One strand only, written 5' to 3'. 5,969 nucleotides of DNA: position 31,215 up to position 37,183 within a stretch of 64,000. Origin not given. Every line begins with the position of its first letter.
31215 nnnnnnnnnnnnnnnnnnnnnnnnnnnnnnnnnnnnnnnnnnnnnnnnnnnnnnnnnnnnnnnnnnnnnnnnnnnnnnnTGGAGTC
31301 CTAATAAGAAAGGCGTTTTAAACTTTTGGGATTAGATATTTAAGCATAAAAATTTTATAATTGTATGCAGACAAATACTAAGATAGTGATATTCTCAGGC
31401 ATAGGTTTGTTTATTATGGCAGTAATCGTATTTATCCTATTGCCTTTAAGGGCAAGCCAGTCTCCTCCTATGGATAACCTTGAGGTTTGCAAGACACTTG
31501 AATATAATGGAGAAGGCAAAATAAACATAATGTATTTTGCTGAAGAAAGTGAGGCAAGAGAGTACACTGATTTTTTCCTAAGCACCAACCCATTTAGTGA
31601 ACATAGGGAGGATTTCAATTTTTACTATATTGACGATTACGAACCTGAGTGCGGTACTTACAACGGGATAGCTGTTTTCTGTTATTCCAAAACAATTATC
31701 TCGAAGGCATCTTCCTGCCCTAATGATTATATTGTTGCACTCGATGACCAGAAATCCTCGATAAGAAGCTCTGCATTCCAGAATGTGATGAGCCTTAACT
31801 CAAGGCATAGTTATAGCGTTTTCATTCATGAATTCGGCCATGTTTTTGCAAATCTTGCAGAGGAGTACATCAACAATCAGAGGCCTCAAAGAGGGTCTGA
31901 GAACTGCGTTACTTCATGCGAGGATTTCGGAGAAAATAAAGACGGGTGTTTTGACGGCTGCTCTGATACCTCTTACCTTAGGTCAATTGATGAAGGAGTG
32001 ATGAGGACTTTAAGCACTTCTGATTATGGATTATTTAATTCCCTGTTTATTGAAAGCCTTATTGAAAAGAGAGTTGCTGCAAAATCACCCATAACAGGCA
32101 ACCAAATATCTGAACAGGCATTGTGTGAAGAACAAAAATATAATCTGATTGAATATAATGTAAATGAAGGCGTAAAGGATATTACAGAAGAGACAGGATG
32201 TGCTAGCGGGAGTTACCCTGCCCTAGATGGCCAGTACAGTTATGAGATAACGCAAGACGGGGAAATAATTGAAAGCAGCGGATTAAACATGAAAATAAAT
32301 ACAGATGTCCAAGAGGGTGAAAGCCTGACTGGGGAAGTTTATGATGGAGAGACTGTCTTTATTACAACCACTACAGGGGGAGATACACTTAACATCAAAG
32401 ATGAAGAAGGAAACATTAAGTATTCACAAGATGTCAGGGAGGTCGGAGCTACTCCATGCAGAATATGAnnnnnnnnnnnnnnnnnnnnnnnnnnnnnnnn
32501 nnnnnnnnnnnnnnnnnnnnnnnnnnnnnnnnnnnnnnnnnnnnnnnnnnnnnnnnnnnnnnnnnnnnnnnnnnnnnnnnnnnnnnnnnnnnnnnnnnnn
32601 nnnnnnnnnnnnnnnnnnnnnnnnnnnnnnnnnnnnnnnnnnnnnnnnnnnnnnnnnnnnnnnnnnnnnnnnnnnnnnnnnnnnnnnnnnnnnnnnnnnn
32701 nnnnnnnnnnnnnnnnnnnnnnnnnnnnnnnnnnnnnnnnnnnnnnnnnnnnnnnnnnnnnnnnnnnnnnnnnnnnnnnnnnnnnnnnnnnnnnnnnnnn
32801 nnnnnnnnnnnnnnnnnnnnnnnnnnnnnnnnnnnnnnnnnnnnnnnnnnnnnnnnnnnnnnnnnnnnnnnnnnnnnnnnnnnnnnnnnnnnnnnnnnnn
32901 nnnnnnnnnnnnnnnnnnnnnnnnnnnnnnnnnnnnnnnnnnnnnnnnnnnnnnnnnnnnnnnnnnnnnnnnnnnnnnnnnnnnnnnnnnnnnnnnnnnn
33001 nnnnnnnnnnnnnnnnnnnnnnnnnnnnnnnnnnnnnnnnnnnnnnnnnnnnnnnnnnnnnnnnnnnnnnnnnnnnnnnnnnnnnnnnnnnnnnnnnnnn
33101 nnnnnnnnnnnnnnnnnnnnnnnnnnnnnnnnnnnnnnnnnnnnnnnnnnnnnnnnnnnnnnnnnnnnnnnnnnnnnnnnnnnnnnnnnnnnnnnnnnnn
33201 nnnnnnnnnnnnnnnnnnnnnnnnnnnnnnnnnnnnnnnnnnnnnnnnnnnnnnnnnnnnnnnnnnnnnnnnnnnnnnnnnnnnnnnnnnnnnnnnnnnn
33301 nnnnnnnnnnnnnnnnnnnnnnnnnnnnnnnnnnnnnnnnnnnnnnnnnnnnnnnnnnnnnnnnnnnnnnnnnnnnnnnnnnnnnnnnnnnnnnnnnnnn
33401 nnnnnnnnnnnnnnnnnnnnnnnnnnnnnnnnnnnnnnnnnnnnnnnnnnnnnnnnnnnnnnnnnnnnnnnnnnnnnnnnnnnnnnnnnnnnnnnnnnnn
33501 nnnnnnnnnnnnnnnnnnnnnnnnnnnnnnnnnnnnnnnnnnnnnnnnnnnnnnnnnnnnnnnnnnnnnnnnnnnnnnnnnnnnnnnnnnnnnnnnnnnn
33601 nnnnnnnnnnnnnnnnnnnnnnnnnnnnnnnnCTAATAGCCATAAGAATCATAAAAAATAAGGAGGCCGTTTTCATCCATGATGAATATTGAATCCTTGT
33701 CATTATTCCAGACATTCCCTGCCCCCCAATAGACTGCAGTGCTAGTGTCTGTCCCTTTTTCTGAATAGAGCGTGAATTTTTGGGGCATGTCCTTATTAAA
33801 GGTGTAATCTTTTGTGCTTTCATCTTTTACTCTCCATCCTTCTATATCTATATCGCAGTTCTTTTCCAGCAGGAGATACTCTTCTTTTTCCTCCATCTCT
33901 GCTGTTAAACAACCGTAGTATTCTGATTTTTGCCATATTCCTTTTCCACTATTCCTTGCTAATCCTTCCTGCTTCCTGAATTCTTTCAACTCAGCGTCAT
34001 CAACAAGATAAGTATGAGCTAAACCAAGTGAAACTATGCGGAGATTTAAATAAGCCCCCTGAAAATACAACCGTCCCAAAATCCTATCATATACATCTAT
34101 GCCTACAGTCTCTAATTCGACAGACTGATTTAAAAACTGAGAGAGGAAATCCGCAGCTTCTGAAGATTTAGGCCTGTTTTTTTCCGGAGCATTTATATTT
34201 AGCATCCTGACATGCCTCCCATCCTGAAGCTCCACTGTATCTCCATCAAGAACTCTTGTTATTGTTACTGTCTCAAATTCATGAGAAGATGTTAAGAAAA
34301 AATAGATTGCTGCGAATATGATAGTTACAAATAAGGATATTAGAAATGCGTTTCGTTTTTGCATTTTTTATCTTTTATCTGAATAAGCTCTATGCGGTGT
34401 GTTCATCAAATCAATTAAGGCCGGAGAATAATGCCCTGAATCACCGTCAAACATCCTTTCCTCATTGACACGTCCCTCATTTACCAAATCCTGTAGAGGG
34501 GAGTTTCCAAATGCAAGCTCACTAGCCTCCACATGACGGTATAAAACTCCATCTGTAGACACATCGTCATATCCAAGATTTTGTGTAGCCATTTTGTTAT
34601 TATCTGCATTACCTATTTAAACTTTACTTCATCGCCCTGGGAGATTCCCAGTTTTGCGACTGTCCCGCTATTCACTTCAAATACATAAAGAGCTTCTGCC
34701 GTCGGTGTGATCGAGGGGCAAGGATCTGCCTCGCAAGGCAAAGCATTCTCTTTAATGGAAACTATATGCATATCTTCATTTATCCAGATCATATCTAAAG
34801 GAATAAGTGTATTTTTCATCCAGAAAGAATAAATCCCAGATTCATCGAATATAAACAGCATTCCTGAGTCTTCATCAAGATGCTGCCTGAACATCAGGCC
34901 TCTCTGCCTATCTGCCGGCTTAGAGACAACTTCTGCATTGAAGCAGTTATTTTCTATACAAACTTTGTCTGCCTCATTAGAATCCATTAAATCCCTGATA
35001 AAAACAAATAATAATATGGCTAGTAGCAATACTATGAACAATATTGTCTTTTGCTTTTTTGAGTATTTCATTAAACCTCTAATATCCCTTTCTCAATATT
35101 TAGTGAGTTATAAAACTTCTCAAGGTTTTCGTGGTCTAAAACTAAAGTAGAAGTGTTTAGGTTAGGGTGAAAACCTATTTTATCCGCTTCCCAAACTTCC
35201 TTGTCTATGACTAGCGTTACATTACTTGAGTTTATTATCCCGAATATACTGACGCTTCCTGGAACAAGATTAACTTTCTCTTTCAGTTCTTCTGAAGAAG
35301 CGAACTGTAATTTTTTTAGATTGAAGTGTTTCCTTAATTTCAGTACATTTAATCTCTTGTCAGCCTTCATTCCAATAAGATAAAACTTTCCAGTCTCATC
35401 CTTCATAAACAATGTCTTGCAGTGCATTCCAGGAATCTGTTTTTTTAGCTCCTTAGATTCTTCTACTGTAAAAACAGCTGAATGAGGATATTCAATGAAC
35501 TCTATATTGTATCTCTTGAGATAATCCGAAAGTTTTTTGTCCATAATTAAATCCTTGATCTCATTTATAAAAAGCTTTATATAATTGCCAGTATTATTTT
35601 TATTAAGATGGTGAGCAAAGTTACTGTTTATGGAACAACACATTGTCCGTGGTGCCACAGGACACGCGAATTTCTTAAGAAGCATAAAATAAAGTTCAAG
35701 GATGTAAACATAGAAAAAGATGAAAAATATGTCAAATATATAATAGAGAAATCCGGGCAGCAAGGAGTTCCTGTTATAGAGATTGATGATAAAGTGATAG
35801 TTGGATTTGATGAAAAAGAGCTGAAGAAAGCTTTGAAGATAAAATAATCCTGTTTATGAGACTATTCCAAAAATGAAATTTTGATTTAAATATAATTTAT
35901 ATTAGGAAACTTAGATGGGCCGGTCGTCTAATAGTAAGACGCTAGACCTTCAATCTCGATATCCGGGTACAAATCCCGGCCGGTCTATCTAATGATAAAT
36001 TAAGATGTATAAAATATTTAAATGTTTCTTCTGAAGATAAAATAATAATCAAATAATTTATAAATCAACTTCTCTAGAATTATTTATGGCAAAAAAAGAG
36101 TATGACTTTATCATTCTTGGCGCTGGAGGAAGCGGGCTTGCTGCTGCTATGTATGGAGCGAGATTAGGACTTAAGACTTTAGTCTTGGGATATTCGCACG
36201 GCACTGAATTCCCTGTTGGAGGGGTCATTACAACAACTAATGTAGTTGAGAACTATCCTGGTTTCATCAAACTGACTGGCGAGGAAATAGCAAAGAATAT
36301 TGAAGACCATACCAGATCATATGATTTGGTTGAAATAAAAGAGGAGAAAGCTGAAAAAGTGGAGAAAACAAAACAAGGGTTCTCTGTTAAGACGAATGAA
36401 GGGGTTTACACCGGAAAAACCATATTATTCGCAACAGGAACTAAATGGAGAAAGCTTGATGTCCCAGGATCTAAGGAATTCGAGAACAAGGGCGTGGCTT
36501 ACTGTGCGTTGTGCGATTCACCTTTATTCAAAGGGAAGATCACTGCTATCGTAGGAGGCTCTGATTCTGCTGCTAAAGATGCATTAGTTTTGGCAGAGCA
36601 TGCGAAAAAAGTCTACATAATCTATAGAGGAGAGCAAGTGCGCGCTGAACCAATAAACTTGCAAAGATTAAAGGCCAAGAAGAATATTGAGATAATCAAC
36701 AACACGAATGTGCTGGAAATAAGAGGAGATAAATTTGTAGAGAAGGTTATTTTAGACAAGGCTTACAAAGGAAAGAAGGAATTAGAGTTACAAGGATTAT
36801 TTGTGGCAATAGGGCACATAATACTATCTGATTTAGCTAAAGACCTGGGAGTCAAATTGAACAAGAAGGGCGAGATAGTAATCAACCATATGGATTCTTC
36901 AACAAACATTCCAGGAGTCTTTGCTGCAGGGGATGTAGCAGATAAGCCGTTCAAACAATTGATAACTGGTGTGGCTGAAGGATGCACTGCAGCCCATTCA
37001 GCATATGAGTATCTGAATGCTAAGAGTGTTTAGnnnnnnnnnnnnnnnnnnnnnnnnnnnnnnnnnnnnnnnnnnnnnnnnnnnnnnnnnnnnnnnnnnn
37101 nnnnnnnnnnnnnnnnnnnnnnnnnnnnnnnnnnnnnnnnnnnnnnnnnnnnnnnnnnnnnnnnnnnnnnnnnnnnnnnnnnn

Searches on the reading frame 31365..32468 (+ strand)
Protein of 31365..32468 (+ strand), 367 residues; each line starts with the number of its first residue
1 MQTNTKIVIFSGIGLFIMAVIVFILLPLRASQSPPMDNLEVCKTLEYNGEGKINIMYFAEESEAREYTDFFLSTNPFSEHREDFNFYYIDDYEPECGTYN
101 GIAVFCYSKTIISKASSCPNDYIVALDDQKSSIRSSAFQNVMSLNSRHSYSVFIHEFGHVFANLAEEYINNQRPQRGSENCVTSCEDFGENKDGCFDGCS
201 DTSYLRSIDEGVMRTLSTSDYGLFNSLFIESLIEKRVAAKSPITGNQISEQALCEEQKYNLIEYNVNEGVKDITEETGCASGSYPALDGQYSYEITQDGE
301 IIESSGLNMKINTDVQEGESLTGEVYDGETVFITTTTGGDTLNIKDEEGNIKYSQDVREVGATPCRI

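Call 77: search_protein_families(library=pfam, proteins=[window:31365-32468:+], max_evalue=0.0001)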
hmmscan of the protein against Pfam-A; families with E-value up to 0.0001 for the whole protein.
window:31365-32468:+ (367 aa): 1 family
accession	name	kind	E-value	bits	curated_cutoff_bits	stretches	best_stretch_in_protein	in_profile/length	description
PF09471.16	Peptidase_M64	-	1.8e-07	31.1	26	0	115-171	106-164/302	IgA Peptidase M64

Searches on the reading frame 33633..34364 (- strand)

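Call 78: search_protein_families(library=pfam, proteins=[window:33633-34364:-], max_evalue=0.0001)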
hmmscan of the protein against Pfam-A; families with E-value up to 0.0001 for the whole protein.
window:33633-34364:- (243 aa): 2 families
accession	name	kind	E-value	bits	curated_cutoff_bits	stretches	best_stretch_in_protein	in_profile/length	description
PF00565.23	SNase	-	2.3e-14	54.2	21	1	52-145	2-106/107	Staphylococcal nuclease homologue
PF00932.25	LTD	-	6.4e-07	30.2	34.3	1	171-243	34-107/109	Lamin Tail Domain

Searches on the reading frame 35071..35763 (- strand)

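Call 78: search_protein_families(library=pfam, proteins=[window:35071-35763:-], max_evalue=0.0001)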
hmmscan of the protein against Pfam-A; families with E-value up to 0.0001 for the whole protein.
window:35071-35763:- (230 aa): 1 family
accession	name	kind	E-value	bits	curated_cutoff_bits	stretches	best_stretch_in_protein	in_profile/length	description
PF04073.20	tRNA_edit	-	4.6e-27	95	25.5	1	94-217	1-123/123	Aminoacyl-tRNA editing domain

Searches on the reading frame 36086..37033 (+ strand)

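Call 77: search_protein_families(library=pfam, proteins=[window:36086-37033:+], max_evalue=0.0001)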
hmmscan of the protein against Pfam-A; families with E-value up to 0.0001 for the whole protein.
window:36086-37033:+ (315 aa): 3 families
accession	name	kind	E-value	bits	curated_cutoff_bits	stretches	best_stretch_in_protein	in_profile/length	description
PF07992.20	Pyr_redox_2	-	3.8e-39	135.3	26.1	1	6-299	1-291/291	Pyridine nucleotide-disulphide oxidoreductase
PF13738.12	Pyr_redox_3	-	6.9e-25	88.3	30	1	61-282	76-305/305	Pyridine nucleotide-disulphide oxidoreductase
PF00070.33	Pyr_redox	-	1e-11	45.6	22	1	154-223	3-79/82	Pyridine nucleotide-disulphide oxidoreductase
